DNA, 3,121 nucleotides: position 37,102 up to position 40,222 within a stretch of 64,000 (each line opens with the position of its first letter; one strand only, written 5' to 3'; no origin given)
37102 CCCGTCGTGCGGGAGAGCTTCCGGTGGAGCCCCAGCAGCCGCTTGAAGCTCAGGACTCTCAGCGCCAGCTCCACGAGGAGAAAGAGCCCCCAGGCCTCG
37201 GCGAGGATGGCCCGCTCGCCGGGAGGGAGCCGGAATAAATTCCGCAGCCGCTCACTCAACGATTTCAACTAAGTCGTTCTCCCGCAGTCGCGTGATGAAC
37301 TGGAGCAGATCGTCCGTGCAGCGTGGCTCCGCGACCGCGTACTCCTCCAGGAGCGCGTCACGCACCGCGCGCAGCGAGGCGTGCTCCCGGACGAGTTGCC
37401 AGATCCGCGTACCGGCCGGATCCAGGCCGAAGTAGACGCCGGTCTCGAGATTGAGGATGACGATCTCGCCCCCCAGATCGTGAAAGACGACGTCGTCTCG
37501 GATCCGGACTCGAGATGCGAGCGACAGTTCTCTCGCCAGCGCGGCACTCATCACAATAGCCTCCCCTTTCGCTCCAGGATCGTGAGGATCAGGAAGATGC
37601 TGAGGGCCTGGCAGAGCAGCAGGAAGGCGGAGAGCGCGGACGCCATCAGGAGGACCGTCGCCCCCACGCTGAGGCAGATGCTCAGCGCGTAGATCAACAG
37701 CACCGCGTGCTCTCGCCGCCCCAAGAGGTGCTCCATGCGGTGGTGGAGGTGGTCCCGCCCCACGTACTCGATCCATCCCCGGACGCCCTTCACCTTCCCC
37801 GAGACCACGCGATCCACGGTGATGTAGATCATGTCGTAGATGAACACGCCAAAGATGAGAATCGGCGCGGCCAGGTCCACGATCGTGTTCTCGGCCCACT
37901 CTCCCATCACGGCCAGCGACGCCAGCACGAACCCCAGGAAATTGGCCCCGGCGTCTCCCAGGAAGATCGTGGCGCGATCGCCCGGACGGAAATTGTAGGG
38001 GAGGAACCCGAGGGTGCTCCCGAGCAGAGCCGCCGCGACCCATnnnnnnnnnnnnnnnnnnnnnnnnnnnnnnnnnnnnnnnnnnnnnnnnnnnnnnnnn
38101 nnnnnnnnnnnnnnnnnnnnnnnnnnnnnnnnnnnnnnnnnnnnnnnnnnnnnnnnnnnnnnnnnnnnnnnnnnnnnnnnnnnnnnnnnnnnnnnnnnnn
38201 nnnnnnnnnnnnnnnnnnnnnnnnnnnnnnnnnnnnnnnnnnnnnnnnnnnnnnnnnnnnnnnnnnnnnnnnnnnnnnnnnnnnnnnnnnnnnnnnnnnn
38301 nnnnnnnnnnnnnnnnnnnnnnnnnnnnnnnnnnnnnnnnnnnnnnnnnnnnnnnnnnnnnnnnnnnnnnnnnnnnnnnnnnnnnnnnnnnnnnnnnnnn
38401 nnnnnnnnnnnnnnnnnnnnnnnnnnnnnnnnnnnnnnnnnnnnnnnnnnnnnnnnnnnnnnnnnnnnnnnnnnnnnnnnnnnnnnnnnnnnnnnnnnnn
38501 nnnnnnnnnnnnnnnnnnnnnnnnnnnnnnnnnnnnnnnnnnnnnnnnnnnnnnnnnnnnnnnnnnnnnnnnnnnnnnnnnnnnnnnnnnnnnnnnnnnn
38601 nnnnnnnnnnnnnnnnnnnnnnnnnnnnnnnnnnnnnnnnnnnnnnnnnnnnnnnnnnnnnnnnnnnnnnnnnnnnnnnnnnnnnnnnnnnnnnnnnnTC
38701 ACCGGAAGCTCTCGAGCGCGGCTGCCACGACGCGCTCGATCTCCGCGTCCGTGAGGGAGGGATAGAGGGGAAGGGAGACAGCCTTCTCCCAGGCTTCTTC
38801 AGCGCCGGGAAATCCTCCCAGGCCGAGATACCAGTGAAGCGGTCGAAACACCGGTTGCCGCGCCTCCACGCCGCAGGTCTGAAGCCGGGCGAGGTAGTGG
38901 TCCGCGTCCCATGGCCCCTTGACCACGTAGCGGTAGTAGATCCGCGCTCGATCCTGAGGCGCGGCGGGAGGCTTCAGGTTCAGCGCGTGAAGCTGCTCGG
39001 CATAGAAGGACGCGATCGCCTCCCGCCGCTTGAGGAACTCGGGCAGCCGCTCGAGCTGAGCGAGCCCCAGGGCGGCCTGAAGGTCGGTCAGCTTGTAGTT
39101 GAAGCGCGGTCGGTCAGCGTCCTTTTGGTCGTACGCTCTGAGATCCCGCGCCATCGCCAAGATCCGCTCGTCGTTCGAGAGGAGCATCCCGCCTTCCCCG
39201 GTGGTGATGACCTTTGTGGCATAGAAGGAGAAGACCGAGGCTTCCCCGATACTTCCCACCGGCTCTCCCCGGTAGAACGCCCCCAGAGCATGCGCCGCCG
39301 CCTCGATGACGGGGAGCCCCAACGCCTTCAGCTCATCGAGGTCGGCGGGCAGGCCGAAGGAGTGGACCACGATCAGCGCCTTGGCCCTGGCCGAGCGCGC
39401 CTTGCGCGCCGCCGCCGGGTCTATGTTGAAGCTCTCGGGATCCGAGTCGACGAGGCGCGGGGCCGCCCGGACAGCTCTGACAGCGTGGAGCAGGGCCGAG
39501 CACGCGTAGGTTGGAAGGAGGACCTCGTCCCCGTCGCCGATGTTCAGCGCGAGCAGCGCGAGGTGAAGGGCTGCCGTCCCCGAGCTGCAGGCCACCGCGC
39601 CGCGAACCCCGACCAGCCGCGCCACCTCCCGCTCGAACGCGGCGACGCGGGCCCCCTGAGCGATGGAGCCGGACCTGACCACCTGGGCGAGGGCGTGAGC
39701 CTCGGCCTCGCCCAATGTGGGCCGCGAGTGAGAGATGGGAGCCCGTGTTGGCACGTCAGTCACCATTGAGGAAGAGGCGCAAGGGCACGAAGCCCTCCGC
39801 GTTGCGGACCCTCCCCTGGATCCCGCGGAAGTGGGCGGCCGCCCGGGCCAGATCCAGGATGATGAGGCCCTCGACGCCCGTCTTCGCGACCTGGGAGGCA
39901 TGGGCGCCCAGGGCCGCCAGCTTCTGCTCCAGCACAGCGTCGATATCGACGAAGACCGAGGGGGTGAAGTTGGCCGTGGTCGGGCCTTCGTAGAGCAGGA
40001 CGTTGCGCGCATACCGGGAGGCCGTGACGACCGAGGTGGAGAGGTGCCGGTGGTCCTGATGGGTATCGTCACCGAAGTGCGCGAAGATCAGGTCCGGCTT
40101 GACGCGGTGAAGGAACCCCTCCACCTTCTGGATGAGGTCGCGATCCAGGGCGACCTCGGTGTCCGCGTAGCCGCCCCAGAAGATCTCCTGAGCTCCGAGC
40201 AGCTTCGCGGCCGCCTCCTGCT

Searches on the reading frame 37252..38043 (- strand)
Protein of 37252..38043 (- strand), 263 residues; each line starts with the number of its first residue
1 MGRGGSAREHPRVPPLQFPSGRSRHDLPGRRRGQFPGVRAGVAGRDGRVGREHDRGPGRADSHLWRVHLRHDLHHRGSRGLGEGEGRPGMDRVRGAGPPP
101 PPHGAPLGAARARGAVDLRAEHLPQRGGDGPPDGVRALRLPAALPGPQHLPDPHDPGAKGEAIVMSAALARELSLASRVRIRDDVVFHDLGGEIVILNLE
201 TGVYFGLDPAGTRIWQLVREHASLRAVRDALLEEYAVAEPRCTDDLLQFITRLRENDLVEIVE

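Call 8: search_protein_families(library=pfam, proteins=[window:37252-38043:-], max_evalue=0.01)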
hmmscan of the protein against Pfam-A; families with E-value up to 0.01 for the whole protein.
window:37252-38043:- (263 aa): 1 family
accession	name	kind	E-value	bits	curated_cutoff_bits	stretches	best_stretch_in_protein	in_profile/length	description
PF05402.18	PqqD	-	2.6e-16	60.2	23.4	1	193-259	1-67/67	Coenzyme PQQ synthesis protein D (PqqD)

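Call 9: search_protein_families(library=ncbifam, proteins=[window:37252-38043:-], max_evalue=0.01)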
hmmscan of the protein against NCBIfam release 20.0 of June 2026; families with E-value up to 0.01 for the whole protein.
window:37252-38043:- (263 aa): 5 families
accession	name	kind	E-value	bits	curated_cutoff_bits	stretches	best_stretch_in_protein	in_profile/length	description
NF033536.1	lasso_PqqD_Bac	exception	2.8e-16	59.4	80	1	179-261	6-88/88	lasso peptide biosynthesis PqqD family chaperone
NF033530.1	lasso_PqqD_Strm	exception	2.1e-07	31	70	1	183-259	2-78/78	lasso peptide biosynthesis PqqD family chaperone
TIGR03859.1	PQQ_PqqD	equivalog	0.0042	16.9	46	1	194-259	18-80/81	pyrroloquinoline quinone biosynthesis peptide chaperone PqqD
NF050069.2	PqqD_rel_WgkC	exception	0.0053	16.7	110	1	204-255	31-82/103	PqqD family peptide maturation chaperone WgkC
TIGR04353.1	PqqD_rel_X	equivalog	0.007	17.3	35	0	192-260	3-74/74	HPr-rel-A system PqqD family peptide chaperone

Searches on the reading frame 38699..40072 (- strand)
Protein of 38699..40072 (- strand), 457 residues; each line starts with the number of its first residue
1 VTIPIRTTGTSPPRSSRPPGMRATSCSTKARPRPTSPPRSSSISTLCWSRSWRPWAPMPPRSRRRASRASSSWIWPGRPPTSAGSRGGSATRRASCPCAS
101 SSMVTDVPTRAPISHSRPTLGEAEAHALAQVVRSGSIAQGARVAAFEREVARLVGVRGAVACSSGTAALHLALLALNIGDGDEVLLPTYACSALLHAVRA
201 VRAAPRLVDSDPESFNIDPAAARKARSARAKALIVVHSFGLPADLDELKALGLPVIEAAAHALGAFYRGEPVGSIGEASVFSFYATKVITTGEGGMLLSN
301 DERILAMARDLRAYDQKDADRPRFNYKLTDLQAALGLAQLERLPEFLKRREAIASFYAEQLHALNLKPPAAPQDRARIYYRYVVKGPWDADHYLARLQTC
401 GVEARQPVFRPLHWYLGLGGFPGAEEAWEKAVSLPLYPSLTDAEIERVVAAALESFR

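Call 8: search_protein_families(library=pfam, proteins=[window:38699-40072:-], max_evalue=0.01)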
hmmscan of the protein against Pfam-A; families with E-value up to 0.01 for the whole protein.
window:38699-40072:- (457 aa): 3 families
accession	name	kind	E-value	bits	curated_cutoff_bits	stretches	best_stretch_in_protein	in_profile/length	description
PF01041.23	DegT_DnrJ_EryC1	-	1.5e-85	288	19.8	1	120-451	3-358/360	DegT/DnrJ/EryC1/StrS aminotransferase family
PF00155.27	Aminotran_1_2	-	8.4e-06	25.6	19.7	1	143-233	44-150/361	Aminotransferase class I and II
PF01053.26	Cys_Met_Meta_PP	-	0.0018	17.3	27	1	143-188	54-98/381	Cys/Met metabolism PLP-dependent enzyme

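Call 9: search_protein_families(library=ncbifam, proteins=[window:38699-40072:-], max_evalue=0.01)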
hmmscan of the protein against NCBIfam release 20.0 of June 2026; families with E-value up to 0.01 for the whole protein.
window:38699-40072:- (457 aa): 11 families
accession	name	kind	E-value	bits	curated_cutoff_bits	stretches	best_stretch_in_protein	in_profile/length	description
TIGR03588.1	PseC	equivalog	8.9e-66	222.3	423.5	1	113-451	2-375/380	UDP-4-amino-4,6-dideoxy-N-acetyl-beta-L-altrosamine transaminase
NF008658.2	PRK11658.1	equivalog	5.5e-62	209.6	631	1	114-452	6-373/379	UDP-4-amino-4-deoxy-L-arabinose aminotransferase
TIGR04181.1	NHT_00031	hypoth_equivalog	2.8e-60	204.1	420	1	116-414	4-331/359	LegC family aminotransferase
NF008687.0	PRK11706.1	equivalog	5.9e-42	143.8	375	1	113-455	2-373/375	dTDP-4-amino-4,6-dideoxygalactose transaminase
TIGR04427.1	PLP_DesI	equivalog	1.1e-40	140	650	1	139-385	50-301/390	dTDP-4-dehydro-6-deoxyglucose aminotransferase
NF011936.0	PRK15407.1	equivalog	8.8e-37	126.8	423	2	107-314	31-250/440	lipopolysaccharide biosynthesis protein RfbH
TIGR02379.1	ECA_wecE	subfamily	6.4e-31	107.4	434.85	1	117-365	6-272/376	dTDP-4-amino-4,6-dideoxy-D-glucose transaminase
NF006488.0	PRK08912.1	equivalog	9e-06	24.8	498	1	160-235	91-165/387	aminotransferase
NF005601.0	PRK07337.1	equivalog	0.00017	20.8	496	1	156-234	95-173/394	pyridoxal phosphate-dependent aminotransferase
NF005215.0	PRK06702.1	equivalog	0.00051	19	709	1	142-186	62-105/432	bifunctional O-acetylhomoserine aminocarboxypropyltransferase/cysteine synthase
NF006004.0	PRK08134.1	equivalog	0.00058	18.7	636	1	128-185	48-107/433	O-acetylhomoserine aminocarboxypropyltransferase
